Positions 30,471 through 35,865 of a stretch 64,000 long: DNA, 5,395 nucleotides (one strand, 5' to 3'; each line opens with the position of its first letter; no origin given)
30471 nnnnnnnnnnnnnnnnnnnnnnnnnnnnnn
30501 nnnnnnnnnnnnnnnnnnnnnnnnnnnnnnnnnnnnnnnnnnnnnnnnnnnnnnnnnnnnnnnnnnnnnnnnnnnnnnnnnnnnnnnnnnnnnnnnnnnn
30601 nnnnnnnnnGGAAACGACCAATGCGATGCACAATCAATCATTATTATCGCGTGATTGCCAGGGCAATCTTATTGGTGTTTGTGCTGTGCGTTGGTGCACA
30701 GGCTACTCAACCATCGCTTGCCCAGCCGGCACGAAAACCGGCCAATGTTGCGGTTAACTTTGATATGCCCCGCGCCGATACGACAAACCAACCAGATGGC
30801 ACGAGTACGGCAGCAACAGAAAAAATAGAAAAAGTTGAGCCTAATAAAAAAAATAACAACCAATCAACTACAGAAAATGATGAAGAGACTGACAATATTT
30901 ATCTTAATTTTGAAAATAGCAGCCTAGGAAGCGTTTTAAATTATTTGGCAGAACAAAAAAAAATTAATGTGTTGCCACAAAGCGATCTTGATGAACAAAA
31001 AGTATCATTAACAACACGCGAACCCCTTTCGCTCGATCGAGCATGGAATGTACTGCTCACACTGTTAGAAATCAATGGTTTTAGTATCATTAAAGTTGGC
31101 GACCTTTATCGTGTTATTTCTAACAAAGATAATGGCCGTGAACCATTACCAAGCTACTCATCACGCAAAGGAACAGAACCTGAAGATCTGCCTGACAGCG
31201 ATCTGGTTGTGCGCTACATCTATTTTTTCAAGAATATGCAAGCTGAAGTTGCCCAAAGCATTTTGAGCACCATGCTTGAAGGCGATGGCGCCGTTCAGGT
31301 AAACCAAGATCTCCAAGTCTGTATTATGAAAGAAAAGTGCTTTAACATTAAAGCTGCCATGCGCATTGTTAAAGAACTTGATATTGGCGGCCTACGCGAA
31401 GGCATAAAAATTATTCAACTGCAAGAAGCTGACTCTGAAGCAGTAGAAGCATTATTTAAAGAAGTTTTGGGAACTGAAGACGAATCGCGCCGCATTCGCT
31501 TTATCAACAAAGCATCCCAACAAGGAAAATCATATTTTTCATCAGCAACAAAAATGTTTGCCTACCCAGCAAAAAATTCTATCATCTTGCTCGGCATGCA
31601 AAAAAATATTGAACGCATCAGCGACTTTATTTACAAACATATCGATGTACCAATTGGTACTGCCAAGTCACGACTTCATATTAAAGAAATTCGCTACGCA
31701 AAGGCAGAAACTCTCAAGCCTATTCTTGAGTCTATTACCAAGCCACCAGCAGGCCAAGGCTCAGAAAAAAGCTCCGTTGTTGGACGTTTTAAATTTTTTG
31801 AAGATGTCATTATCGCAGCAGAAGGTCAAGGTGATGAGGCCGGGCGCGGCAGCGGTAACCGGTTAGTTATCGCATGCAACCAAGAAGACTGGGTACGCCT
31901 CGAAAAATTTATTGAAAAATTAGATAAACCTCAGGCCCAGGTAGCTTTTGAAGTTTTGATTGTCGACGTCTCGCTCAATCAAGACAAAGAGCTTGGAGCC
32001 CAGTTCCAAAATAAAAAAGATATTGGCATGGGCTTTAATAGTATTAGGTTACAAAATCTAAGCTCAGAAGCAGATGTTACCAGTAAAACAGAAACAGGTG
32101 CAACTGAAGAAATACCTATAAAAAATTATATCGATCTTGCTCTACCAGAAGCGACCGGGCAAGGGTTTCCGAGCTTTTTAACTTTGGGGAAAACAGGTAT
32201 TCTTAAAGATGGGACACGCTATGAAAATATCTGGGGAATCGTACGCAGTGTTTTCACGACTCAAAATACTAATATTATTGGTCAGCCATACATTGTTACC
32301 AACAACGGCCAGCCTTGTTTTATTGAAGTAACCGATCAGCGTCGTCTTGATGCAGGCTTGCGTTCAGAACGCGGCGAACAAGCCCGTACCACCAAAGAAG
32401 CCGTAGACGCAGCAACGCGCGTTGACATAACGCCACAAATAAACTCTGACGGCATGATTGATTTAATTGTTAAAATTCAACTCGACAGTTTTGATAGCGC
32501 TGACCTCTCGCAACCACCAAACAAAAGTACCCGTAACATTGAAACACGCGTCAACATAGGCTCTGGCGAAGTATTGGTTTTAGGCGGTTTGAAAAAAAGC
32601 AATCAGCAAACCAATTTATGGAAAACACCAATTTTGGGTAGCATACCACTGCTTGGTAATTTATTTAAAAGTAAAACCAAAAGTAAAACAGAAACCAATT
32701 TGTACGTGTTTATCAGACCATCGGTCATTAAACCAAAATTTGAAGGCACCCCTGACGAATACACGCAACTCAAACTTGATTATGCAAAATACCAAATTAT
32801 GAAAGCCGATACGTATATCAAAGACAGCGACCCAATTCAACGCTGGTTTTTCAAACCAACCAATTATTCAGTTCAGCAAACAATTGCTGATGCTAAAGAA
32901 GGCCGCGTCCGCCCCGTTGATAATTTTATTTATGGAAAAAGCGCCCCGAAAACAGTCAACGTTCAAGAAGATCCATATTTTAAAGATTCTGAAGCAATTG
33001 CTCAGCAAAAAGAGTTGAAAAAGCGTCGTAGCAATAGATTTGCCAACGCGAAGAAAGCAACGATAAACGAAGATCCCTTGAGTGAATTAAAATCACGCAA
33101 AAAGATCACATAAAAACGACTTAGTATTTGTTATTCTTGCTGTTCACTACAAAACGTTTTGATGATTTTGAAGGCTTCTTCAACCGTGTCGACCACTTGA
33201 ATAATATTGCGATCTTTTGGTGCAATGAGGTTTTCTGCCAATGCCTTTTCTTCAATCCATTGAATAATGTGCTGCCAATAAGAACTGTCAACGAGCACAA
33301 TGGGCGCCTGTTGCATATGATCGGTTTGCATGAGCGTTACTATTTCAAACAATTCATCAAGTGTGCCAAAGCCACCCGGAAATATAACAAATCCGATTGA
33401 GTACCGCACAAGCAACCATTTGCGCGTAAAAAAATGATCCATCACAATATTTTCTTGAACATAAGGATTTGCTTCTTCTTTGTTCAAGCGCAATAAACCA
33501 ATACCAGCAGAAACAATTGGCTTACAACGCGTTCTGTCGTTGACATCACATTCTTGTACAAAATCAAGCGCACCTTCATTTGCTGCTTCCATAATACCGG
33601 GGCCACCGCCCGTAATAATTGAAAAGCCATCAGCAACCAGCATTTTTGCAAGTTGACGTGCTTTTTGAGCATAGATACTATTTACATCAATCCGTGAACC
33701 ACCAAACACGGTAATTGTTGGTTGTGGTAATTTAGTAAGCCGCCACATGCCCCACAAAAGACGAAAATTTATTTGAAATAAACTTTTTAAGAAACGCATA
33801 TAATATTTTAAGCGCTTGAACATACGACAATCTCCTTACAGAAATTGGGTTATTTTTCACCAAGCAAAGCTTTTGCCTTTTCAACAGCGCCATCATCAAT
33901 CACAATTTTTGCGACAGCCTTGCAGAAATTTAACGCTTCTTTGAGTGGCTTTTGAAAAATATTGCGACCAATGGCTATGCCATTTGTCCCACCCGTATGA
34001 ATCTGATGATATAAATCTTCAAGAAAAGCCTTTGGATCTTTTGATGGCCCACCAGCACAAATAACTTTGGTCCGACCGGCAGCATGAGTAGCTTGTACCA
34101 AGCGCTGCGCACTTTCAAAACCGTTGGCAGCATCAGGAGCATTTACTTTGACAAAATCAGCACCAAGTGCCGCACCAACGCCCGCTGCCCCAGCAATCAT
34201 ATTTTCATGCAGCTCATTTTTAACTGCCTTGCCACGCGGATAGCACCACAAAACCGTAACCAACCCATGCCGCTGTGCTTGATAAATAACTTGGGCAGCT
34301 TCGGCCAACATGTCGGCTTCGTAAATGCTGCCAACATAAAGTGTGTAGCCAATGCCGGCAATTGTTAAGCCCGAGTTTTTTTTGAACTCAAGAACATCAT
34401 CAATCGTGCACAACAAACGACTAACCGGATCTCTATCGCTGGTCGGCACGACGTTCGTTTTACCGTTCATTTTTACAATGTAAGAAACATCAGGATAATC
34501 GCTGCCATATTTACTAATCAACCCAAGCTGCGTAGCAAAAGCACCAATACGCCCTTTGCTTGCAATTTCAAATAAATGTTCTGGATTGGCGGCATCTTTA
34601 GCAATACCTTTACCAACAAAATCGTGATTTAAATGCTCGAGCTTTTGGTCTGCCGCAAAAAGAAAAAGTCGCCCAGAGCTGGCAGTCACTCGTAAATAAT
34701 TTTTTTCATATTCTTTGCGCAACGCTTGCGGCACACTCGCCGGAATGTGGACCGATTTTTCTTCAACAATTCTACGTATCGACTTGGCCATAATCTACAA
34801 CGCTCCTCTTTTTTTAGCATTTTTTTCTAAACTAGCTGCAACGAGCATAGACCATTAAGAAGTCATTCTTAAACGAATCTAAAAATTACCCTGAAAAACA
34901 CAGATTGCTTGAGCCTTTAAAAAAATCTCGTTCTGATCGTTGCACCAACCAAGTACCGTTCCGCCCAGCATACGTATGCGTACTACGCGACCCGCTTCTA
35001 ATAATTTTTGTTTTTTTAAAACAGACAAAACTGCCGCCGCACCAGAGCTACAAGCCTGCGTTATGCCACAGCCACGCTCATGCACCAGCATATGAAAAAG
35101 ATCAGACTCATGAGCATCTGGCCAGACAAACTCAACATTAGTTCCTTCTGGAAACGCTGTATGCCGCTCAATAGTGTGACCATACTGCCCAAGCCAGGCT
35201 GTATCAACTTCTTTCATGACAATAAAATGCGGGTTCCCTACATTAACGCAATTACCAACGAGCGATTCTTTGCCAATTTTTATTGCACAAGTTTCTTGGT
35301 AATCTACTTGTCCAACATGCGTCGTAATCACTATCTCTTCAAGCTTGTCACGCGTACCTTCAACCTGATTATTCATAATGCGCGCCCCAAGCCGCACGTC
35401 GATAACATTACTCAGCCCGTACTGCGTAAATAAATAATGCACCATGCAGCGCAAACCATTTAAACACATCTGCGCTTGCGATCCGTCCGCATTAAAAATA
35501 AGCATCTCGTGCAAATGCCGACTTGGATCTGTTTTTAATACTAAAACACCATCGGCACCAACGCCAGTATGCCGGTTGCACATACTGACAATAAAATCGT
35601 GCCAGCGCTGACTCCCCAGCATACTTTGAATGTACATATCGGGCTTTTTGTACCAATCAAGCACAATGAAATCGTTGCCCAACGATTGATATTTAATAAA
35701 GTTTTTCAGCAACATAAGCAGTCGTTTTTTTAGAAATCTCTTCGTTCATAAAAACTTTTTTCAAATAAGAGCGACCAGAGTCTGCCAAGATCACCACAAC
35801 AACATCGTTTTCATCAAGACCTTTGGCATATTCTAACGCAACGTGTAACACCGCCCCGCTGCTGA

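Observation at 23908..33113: T2SS/T4P-like operon with two diverged secretins bracketing the GspL/M-like genes and no ATPase, platform or pseudopilin genes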

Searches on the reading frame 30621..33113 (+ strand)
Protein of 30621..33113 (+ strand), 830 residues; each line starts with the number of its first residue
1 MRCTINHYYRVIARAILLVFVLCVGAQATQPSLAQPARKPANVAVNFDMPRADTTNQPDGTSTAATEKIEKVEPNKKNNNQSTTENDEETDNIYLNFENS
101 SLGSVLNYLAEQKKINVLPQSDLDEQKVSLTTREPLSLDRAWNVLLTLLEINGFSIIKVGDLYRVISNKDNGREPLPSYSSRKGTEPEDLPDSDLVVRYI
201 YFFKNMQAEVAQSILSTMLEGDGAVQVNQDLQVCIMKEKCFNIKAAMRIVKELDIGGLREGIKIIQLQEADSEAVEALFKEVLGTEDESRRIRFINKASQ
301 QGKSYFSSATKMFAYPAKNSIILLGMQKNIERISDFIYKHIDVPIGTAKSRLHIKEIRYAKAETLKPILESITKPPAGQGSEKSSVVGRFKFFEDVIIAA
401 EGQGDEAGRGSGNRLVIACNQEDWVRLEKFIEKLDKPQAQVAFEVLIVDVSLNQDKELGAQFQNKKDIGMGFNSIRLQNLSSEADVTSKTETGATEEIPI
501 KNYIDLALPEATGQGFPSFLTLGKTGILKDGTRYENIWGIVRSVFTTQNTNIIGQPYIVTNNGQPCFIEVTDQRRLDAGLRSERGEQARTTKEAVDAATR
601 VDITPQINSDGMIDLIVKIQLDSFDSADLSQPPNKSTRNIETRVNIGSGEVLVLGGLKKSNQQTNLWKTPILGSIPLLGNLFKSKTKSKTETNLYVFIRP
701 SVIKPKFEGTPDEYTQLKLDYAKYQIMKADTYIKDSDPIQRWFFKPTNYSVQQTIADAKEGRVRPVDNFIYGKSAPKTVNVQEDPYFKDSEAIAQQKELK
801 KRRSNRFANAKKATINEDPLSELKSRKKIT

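Call 3: search_protein_families(library=pfam, proteins=[window:30621-33113:+], max_evalue=0.01)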
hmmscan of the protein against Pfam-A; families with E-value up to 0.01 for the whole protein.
window:30621-33113:+ (830 aa): 3 families
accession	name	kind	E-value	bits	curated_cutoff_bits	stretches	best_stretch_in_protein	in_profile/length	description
PF00263.26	Secretin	-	3.8e-36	124.7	27.5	1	546-704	4-169/169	Bacterial type II and III secretion system protein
PF03958.22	Secretin_N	-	3.5e-10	40.4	28.2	1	263-337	2-60/69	Bacterial type II/III secretion system short domain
PF21305.2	type_II_gspD_N0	-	1.5e-06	28.4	27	1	95-165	1-71/71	GspD-like, N0 domain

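Call 23: search_solved_structures(query=window:30621-33110:+, max_evalue=0.001)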
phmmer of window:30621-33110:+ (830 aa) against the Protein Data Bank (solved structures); distinct sequences matched with E-value up to 0.001: 23.
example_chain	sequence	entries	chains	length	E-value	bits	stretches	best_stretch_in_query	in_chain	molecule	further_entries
5wq7_A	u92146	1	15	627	1.4e-32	116.1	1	95-706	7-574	Putative type II secretion system protein D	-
5zdh_A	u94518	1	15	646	2.5e-32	115.2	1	95-724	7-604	Type II secretion system protein D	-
5wq9_A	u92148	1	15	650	1e-30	109.9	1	125-731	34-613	Type II secretion system protein D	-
5wq8_A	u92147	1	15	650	2.4e-30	108.6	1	125-731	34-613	Type II secretion system protein D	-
6i1y_A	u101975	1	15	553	1.3e-28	102.9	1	204-734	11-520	General secretion pathway protein GspD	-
5w68_A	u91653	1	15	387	1.2e-26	96.4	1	357-724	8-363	Putative type II secretion protein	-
6i1x_A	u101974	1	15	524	8.6e-25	90.3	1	275-705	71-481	Type II secretion system protein D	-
5wln_G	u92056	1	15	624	8.7e-25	90.3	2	539-705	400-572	Type II secretion system protein D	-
6hcg_A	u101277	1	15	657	2e-24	89.1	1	128-708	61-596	Type II secretion system protein D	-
9k8v_A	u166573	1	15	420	3.5e-21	78.4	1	356-731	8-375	General secretion pathway protein D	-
9x0w_A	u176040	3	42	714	4.4e-18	68.1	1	391-703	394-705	Fimbrial assembly protein PilQ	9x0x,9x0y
6ve2_A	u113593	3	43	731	4.6e-18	68.1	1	391-703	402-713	Fimbrial assembly protein PilQ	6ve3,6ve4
9sh1_A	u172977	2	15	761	3.8e-16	61.7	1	549-703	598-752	Type IV pilus biogenesis and competence protein PilQ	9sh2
4av2_A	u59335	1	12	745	9.3e-16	60.4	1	549-703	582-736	TYPE IV PILUS BIOGENESIS AND COMPETENCE PROTEIN PILQ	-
6w6m_A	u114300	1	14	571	8.3e-15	57.3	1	422-703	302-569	Type IV pilus secretin PilQ family protein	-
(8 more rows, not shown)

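Call 37: search_protein_families(library=ncbifam, proteins=[window:30621-33113:+], max_evalue=0.01)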
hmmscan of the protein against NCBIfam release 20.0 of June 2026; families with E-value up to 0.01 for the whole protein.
window:30621-33113:+ (830 aa): 9 families
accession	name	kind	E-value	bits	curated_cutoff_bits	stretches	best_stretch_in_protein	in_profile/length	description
TIGR02517.1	type_II_gspD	equivalog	7.3e-82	275.7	351.35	1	95-705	1-592/600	type II secretion system secretin GspD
TIGR02515.1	IV_pilus_PilQ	subfamily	2.4e-44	152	284.35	2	355-704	102-428/428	type IV pilus secretin PilQ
TIGR02519.1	pilus_MshL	equivalog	2.2e-29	102.4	250.2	1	415-703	10-290/290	pilus (MSHA type) biogenesis protein MshL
TIGR02516.1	type_III_yscC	equivalog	6.4e-29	100.8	238.45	1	413-704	208-462/463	type III secretion system outer membrane ring subunit SctC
NF010083.0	PRK13568.1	equivalog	9.4e-22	77.3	554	1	549-704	264-418/419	DNA uptake porin HofQ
NF042912.1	Amuc_1098_fam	equivalog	4.7e-18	64.6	750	1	636-705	729-798/805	Amuc_1098 family type IV pilus outer membrane protein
NF007851.2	PRK10560.1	exception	5.6e-18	64.9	598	1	547-704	254-410/412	DNA uptake porin HofQ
NF011873.0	PRK15346.1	equivalog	5.9e-12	45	524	1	592-693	378-484/499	EscC/YscC/HrcC family type III secretion system outer membrane ring protein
TIGR02520.1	pilus_B_mal_scr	equivalog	0.0026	16.4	287.65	0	551-664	353-479/513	PilN family type IVB pilus formation outer membrane protein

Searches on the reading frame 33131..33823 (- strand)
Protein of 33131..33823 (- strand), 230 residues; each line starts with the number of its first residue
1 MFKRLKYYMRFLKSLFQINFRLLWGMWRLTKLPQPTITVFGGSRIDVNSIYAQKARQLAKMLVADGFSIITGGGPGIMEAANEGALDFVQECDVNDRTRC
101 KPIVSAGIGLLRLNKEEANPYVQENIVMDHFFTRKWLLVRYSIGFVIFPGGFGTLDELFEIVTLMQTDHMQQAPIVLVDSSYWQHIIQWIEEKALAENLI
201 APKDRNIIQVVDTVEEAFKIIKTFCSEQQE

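Call 3: search_protein_families(library=pfam, proteins=[window:33131-33823:-], max_evalue=0.01)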
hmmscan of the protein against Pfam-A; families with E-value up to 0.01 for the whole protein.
window:33131-33823:- (230 aa): 2 families
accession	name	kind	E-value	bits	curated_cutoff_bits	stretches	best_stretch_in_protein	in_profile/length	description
PF03641.19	Lysine_decarbox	-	1.5e-32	113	27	1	78-219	1-129/131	Possible lysine decarboxylase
PF18306.6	LDcluster4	-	3.4e-11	43.4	26.3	1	35-85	2-51/151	SLOG cluster4 family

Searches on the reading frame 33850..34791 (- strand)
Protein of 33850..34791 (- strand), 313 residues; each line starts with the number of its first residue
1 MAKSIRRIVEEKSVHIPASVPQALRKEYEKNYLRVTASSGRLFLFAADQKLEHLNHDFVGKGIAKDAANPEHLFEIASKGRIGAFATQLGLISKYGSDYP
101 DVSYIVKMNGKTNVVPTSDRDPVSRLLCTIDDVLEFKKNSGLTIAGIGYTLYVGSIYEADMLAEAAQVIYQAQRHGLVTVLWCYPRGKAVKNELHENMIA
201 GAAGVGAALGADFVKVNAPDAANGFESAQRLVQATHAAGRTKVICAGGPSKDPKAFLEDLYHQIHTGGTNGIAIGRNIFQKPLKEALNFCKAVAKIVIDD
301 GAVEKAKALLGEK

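Call 3: search_protein_families(library=pfam, proteins=[window:33850-34791:-], max_evalue=0.01)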
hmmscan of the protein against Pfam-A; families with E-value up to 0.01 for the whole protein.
window:33850-34791:- (313 aa): 1 family
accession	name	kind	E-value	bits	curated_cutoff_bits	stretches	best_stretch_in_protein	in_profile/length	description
PF01791.15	DeoC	-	1.5e-42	146.3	23.8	1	44-281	3-229/229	DeoC/LacD family aldolase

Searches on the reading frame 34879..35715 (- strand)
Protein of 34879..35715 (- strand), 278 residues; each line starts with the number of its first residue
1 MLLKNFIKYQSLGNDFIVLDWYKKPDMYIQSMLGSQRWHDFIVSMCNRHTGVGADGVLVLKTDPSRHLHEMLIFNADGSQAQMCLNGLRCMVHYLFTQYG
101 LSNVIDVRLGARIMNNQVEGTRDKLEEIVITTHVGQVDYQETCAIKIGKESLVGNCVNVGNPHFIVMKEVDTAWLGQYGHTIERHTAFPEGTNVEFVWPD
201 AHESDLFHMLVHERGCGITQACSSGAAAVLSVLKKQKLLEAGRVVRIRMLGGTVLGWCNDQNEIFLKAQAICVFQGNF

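Call 5: search_protein_families(library=pfam, proteins=[window:34879-35715:-], max_evalue=0.001)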
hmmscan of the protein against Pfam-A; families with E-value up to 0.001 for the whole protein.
window:34879-35715:- (278 aa): 1 family
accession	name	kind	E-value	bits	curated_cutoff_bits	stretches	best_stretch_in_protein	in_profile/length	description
PF01678.24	DAP_epimerase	-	2.1e-32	112.2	34.7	2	156-263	2-109/121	Diaminopimelate epimerase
